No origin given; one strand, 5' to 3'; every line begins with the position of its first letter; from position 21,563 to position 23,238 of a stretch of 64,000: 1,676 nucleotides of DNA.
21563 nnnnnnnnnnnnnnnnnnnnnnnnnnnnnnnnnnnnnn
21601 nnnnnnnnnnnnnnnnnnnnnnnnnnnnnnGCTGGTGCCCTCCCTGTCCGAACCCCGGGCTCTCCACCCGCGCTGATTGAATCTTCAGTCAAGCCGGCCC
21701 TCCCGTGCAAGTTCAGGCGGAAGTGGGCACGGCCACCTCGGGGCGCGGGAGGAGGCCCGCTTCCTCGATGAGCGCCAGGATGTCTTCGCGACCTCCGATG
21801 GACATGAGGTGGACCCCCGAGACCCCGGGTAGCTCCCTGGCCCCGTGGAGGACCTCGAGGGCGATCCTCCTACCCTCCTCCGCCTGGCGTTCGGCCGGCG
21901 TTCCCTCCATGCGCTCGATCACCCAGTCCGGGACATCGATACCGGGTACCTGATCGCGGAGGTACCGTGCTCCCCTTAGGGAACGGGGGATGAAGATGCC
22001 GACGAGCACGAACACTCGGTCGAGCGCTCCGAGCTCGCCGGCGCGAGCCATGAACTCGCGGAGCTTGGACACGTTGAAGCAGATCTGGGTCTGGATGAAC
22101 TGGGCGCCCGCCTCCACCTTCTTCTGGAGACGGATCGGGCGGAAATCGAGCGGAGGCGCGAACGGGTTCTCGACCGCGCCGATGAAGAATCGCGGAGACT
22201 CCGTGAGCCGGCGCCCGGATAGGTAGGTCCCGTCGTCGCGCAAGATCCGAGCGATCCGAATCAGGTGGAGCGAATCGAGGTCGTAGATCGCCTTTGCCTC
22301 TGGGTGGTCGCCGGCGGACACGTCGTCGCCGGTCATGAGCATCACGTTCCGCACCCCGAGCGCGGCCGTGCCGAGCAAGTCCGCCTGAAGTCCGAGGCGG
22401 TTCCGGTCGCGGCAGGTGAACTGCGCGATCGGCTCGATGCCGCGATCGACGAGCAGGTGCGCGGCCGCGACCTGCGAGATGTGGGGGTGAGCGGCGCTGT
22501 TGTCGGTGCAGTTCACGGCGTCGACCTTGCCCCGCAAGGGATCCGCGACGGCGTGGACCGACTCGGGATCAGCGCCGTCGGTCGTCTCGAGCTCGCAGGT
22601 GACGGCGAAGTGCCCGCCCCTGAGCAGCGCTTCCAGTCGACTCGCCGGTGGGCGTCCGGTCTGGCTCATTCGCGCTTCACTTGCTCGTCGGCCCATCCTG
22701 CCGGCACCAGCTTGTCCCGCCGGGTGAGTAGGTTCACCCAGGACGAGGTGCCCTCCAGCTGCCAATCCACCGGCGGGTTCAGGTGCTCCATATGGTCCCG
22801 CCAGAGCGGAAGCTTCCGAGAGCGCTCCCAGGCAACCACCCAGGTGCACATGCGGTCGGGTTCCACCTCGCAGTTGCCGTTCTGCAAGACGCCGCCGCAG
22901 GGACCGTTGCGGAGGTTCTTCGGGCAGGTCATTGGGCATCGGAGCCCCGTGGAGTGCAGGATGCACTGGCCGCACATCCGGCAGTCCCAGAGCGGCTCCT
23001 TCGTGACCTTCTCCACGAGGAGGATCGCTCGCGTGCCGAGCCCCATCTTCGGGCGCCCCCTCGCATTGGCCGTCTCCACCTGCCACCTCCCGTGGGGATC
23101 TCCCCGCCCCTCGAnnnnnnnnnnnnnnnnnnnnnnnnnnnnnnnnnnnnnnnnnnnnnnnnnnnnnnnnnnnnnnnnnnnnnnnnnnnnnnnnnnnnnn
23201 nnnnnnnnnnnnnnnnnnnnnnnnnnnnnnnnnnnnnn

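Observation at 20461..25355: Compact THF-dependent demethylation cluster: two GcvT-family paralogs, MetF, Cys-rich MTHFR-C partner and an oxygenase homologue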

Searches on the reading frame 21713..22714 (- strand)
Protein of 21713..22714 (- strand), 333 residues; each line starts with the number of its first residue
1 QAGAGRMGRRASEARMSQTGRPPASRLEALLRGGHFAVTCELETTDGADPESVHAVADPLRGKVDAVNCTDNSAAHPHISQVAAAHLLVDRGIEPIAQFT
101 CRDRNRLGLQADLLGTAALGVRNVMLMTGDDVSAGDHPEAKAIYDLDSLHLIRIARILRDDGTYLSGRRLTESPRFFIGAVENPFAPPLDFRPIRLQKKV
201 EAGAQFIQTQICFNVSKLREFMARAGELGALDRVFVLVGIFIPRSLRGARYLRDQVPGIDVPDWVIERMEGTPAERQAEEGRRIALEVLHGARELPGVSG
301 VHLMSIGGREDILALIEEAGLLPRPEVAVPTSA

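Call 3: search_protein_families(library=pfam, proteins=[window:21713-22714:-], max_evalue=0.01)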
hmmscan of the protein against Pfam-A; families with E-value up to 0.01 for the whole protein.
window:21713-22714:- (333 aa): 1 family
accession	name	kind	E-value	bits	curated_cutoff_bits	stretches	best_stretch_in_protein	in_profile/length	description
PF02219.23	MTHFR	-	1.9e-25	90.2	24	1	64-319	41-286/287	Methylenetetrahydrofolate reductase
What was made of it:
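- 21713..22669 (-): F: MetF subunit of a MetVF-type methylene-THF reductase (318 aa). PF02219 90 bits (call 3).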

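Call 5: search_protein_families(library=ncbifam, proteins=[window:21713-22669:-], max_evalue=0.001)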
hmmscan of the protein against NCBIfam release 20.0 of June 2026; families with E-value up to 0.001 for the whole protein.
window:21713-22669:- (318 aa): 4 families
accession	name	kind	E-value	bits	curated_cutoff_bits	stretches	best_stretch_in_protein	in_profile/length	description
NF006396.0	PRK08645.1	equivalog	8e-62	209.2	453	1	9-297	311-594/611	bifunctional homocysteine S-methyltransferase/methylenetetrahydrofolate reductase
TIGR00676.1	fadh2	equivalog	3.6e-13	49.5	293.7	1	181-300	152-270/275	methylenetetrahydrofolate reductase [NAD(P)H]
TIGR00677.1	fadh2_euk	equivalog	3.8e-07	29.7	310.05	1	74-308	56-279/281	methylenetetrahydrofolate reductase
NF006950.0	PRK09432.1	equivalog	0.00022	20.6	382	0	179-272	167-259/296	methylenetetrahydrofolate reductase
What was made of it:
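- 21713..22669 (-): Best NCBIfam match is the MTHFR half of the YitJ-type protein, 209 bits (call 5).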

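Call 45: search_solved_structures(query=window:21713-22669:-, max_evalue=0.001)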
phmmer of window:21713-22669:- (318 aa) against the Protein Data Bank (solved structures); distinct sequences matched with E-value up to 0.001: 9.
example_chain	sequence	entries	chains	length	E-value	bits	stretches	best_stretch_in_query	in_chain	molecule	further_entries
3apt_A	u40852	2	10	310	1.5e-05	27.9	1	61-309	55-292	Methylenetetrahydrofolate reductase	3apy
1v93_A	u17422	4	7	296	1.7e-05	27.7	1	62-308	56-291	5,10-Methylenetetrahydrofolate reductase | Methylenetetrahydrofolate reductase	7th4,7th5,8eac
3fst_A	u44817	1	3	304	0.00012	24.9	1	175-308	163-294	5,10-methylenetetrahydrofolate reductase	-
3fsu_A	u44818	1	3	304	0.00012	24.9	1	175-308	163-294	5,10-methylenetetrahydrofolate reductase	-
1b5t_A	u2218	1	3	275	0.00033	23.5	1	175-308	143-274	PROTEIN (METHYLENETETRAHYDROFOLATE REDUCTASE)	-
1zp3_A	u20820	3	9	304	0.0004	23.2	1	175-308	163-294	5,10-methylenetetrahydrofolate reductase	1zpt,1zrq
1zp4_A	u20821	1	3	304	0.0004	23.2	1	175-308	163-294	5,10-methylenetetrahydrofolate reductase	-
7rml_A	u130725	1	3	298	0.00064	22.5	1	171-305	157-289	5,10-methylenetetrahydrofolate reductase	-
6pey_A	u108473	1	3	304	0.00087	22.1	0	177-308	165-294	Methylenetetrahydrofolate reductase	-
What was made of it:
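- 21713..22669 (-): Only weak matches to E. coli/Thermus MetF structures, E about 1e-5 (call 45).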

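Call 63: find_homologous_proteins(query=window:21713-22669:-, max_evalue=1e-20)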
Query window:21713-22669:- (318 aa): 7193 proteins with E <= 1e-20 among 8000 candidates; the best 120 are listed.
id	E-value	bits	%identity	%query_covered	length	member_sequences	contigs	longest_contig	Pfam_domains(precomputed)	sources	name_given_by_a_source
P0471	1.7e-205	699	100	100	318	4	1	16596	PF02219.24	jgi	-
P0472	3.5e-172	590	84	100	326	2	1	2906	PF02219.24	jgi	-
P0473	2.0e-158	545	77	98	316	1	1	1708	PF02219.24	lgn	-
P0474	6.3e-147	507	74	95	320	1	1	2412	PF02219.24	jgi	jgi:methylenetetrahydrofolate reductase (NADPH)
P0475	2.7e-145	502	72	95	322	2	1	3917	PF02219.24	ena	-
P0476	4.6e-144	498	70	97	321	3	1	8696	PF02219.24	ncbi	-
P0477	1.6e-143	496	71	97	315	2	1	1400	PF02219.24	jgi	jgi:methylenetetrahydrofolate reductase (NADPH)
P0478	3.6e-143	495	71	97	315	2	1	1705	PF02219.24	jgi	jgi:methylenetetrahydrofolate reductase (NADPH)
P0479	4.2e-143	494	72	97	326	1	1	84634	PF02219.24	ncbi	ncbi:MAG TPA: methylenetetrahydrofolate reductase [Actinomycetota bacterium]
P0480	5.2e-143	494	74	95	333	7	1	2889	PF02219.24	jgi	jgi:methylenetetrahydrofolate reductase (NADPH)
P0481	2.6e-142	492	71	96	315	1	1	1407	PF02219.24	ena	-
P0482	2.8e-142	492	70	98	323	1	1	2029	PF02219.24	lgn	-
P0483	3.8e-142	491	72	97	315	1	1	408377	PF02219.24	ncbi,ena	-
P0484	4.9e-142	491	71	96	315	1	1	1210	PF02219.24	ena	-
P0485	8.9e-142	490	70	96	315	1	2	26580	PF02219.24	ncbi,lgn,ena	-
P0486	9.7e-142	490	70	96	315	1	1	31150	PF02219.24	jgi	-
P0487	2.3e-141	489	71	97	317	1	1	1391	PF02219.24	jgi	jgi:methylenetetrahydrofolate reductase (NADPH)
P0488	3.5e-141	488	71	96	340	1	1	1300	PF02219.24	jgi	jgi:5,10-methylenetetrahydrofolate reductase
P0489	3.6e-141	488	70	96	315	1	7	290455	PF02219.24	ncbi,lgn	-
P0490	4.3e-141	488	70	96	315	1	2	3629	PF02219.24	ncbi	-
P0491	4.6e-141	488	70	96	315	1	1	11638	PF02219.24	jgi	jgi:methylenetetrahydrofolate reductase (NADPH)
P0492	4.8e-141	488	72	97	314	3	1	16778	PF02219.24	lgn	-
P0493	5.3e-141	488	70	97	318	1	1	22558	PF02219.24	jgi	-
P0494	6.2e-141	487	71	97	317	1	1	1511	PF02219.24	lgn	-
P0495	7.9e-141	487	72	95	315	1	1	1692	PF02219.24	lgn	-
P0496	8.5e-141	487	70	95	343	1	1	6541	PF02219.24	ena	-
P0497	1.2e-140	486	71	97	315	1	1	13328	PF02219.24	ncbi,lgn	ncbi:MAG: methylenetetrahydrofolate reductase [Actinomycetota bacterium]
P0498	1.2e-140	486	70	98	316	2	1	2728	PF02219.24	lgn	-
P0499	1.4e-140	486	72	94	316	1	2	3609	PF02219.24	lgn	-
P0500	1.6e-140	486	70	97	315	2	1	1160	PF02219.24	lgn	-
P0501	1.8e-140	486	69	97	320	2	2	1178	PF02219.24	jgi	-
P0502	2.0e-140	486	71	96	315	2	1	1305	PF02219.24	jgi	jgi:methylenetetrahydrofolate reductase (NADPH)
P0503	2.6e-140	485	72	95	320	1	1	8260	PF02219.24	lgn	-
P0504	3.6e-140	485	71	95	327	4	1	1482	PF02219.24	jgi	-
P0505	4.6e-140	484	69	97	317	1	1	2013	PF02219.24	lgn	-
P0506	5.5e-140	484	72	95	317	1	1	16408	PF02219.24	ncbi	-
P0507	7.5e-140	484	69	97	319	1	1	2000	PF02219.24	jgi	jgi:methylenetetrahydrofolate reductase (NADPH)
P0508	9.0e-140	484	71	94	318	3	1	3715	PF02219.24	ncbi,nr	ncbi:MAG: methylenetetrahydrofolate reductase [Actinobacteria bacterium]|nr:methylenetetrahydrofolat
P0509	9.9e-140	483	69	98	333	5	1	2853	PF02219.24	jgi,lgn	-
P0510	1.3e-139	483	70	97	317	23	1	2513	PF02219.24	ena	-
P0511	1.9e-139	482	71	97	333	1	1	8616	PF02219.24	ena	-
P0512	2.0e-139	482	70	95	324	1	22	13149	PF02219.24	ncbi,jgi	ncbi:MAG TPA: methylenetetrahydrofolate reductase [Actinomycetota bacterium]|jgi:methylenetetrahydro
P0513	2.6e-139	482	71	97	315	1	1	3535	PF02219.24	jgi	jgi:methylenetetrahydrofolate reductase (NADPH)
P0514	2.8e-139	482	71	97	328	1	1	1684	PF02219.24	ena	-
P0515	2.8e-139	482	70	96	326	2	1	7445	PF02219.24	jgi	jgi:methylenetetrahydrofolate reductase (NADPH)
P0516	2.9e-139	482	68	97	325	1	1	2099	PF02219.24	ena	-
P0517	3.0e-139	482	71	97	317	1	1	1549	PF02219.24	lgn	-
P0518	3.5e-139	482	71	95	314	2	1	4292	PF02219.24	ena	-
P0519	4.7e-139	481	68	97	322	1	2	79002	PF02219.24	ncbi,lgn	-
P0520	5.4e-139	481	72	95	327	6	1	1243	PF02219.24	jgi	jgi:methylenetetrahydrofolate reductase (NADPH)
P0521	5.9e-139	481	71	96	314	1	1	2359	PF02219.24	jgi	jgi:5,10-methylenetetrahydrofolate reductase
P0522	6.7e-139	481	71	95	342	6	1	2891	PF02219.24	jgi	jgi:methylenetetrahydrofolate reductase (NADPH)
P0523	7.5e-139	481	71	97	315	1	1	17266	PF02219.24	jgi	jgi:methylenetetrahydrofolate reductase (NADPH)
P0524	7.6e-139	481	72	96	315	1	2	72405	PF02219.24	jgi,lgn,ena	-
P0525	1.0e-138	480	70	95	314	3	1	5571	PF02219.24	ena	-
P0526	1.3e-138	480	70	95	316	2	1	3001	PF02219.24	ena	-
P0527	1.4e-138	480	72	92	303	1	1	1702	PF02219.24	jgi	jgi:methylenetetrahydrofolate reductase (NADPH)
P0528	1.5e-138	480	70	97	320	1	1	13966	PF02219.24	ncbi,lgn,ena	-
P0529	1.8e-138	479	70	95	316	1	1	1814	PF02219.24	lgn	-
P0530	1.8e-138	479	69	97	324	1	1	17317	PF02219.24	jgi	jgi:methylenetetrahydrofolate reductase (NADPH)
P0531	1.9e-138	479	70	96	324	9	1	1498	PF02219.24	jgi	jgi:methylenetetrahydrofolate reductase (NADPH)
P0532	1.9e-138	479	71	96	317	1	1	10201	PF02219.24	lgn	-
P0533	2.2e-138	479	69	96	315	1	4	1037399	PF02219.24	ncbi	-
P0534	2.4e-138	479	69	95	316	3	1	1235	PF02219.24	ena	-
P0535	2.4e-138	479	68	98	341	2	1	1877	PF02219.24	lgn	-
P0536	2.4e-138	479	69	96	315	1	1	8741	PF02219.24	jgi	-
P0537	2.5e-138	479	69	98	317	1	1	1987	PF02219.24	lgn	-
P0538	2.5e-138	479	70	95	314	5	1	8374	PF02219.24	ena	-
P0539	3.2e-138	478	71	94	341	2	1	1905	PF02219.24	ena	-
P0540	3.4e-138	478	68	98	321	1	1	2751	PF02219.24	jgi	jgi:methylenetetrahydrofolate reductase (NADH)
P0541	3.4e-138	478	71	96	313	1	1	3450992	PF02219.24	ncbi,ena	-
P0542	3.5e-138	478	70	96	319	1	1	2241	PF02219.24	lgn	-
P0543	4.5e-138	478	69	97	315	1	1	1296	PF02219.24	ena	-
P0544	4.6e-138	478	67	99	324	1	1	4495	PF02219.24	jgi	jgi:methylenetetrahydrofolate reductase (NADPH)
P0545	4.8e-138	478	70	95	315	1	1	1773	PF02219.24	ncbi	-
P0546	5.9e-138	478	67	98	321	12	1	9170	PF02219.24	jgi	jgi:methylenetetrahydrofolate reductase (NADPH)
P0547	6.3e-138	477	72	95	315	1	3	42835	PF02219.24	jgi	jgi:methylenetetrahydrofolate reductase (NADPH)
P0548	9.4e-138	477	68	97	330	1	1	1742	PF02219.24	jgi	jgi:methylenetetrahydrofolate reductase (NADPH)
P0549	1.1e-137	477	70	97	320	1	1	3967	PF02219.24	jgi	-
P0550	1.4e-137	476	69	97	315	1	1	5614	PF02219.24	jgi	jgi:methylenetetrahydrofolate reductase (NADPH)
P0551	1.6e-137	476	70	95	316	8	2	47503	PF02219.24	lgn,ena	-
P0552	1.6e-137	476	68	98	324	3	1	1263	PF02219.24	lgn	-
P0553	1.7e-137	476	70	95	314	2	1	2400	PF02219.24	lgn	-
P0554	1.7e-137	476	69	97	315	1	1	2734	PF02219.24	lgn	-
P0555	2.4e-137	476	70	97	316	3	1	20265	PF02219.24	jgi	jgi:methylenetetrahydrofolate reductase (NADPH)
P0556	2.8e-137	475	69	97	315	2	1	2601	PF02219.24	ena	-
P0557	4.8e-137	475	68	95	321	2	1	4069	PF02219.24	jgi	jgi:methylenetetrahydrofolate reductase (NADPH)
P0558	4.9e-137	475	71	95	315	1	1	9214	PF02219.24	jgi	jgi:methylenetetrahydrofolate reductase (NADPH)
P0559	5.3e-137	474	69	95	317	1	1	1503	PF02219.24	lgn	-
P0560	5.5e-137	474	69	96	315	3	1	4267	PF02219.24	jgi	jgi:methylenetetrahydrofolate reductase (NADPH)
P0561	6.2e-137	474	68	97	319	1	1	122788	PF02219.24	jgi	jgi:methylenetetrahydrofolate reductase (NADPH)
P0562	6.5e-137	474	66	98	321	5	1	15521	PF02219.24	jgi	jgi:methylenetetrahydrofolate reductase (NADPH)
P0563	6.8e-137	474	69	97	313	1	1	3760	PF02219.24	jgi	jgi:methylenetetrahydrofolate reductase (NADPH)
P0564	7.4e-137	474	66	97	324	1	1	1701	PF02219.24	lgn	-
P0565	7.5e-137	474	70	96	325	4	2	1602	PF02219.24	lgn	-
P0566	7.8e-137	474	67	97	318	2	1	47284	PF02219.24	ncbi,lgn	-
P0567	1.2e-136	473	68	96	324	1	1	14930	PF02219.24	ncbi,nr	ncbi:MAG: methylenetetrahydrofolate reductase [Actinobacteria bacterium]|nr:methylenetetrahydrofolat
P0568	1.2e-136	473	70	95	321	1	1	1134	PF02219.24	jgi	jgi:methylenetetrahydrofolate reductase (NADPH)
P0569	1.2e-136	473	67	96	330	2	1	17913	PF02219.24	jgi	jgi:methylenetetrahydrofolate reductase (NADPH)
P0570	1.7e-136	473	70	95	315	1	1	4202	PF02219.24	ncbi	ncbi:MAG: methylenetetrahydrofolate reductase [Actinomycetota bacterium]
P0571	1.8e-136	473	68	97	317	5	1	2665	PF02219.24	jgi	jgi:methylenetetrahydrofolate reductase (NADPH)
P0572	1.8e-136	473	68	95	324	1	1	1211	PF02219.24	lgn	-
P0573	1.8e-136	473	69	97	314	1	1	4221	PF02219.24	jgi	jgi:methylenetetrahydrofolate reductase (NADPH)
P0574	1.8e-136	473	71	95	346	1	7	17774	PF02219.24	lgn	-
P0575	2.0e-136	473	70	95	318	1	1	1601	PF02219.24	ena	-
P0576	2.1e-136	472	70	95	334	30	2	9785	PF02219.24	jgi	jgi:methylenetetrahydrofolate reductase (NADPH)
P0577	2.4e-136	472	72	95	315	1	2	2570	PF02219.24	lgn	-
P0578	2.6e-136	472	68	97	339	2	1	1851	PF02219.24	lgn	-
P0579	2.8e-136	472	70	95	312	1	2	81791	PF02219.24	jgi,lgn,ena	jgi:methylenetetrahydrofolate reductase (NADPH)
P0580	3.2e-136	472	68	97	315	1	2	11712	PF02219.24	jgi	jgi:methylenetetrahydrofolate reductase (NADPH)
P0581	3.4e-136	472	68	97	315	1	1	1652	PF02219.24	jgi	jgi:methylenetetrahydrofolate reductase (NADPH)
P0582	4.0e-136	472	70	97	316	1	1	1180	PF02219.24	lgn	-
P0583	4.0e-136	472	69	95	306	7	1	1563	PF02219.24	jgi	jgi:methylenetetrahydrofolate reductase (NADPH)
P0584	4.1e-136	472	67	96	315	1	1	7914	PF02219.24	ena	-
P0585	4.2e-136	472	68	98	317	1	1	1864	PF02219.24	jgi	jgi:methylenetetrahydrofolate reductase (NADPH)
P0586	4.7e-136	471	70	94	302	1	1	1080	PF02219.24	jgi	jgi:methylenetetrahydrofolate reductase (NADPH)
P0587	4.8e-136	471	69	97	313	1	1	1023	PF02219.24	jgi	jgi:methylenetetrahydrofolate reductase (NADPH)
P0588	5.7e-136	471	68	97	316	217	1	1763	PF02219.24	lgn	-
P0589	6.1e-136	471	69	98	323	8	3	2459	PF02219.24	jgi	-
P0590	6.6e-136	471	70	94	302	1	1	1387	PF02219.24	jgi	jgi:methylenetetrahydrofolate reductase (NADPH)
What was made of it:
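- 21713..22669 (-): Homologues are about 70% identical in the same Actinomycetota lineage (call 63).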

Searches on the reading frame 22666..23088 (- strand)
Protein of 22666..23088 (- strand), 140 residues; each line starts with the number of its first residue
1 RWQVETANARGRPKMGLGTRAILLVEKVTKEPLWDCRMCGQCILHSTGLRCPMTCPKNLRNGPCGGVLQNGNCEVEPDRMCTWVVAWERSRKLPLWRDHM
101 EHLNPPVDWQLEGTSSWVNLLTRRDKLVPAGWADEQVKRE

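Call 3: search_protein_families(library=pfam, proteins=[window:22666-23088:-], max_evalue=0.01)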
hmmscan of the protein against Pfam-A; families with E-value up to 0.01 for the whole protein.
window:22666-23088:- (140 aa): 1 family
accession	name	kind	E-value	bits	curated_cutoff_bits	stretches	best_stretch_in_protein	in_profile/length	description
PF12225.13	DUF5981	-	3.3e-26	91.2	23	1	24-110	10-95/95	Methylene-tetrahydrofolate reductase C terminal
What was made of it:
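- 22666..23046 (-): V: MetV-like Cys-rich small subunit (126 aa). PF12225 91 bits (call 3).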

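Call 5: search_protein_families(library=ncbifam, proteins=[window:22666-23046:-], max_evalue=0.001)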
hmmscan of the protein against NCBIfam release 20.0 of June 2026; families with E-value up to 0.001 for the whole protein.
window:22666-23046:- (126 aa): 0 families

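Call 46: search_solved_structures(query=window:22666-23046:-, max_evalue=1)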
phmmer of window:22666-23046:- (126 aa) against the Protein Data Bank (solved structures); distinct sequences matched with E-value up to 1: 2.
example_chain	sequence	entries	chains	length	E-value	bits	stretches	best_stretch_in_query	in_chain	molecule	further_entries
5j53_A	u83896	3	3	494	0.73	12.9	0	12-56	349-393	Carotenoid oxygenase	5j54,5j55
7qr6_A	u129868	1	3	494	0.73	12.9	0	12-56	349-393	Dioxygenase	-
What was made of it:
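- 22666..23046 (-): No relative in the PDB (call 46).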
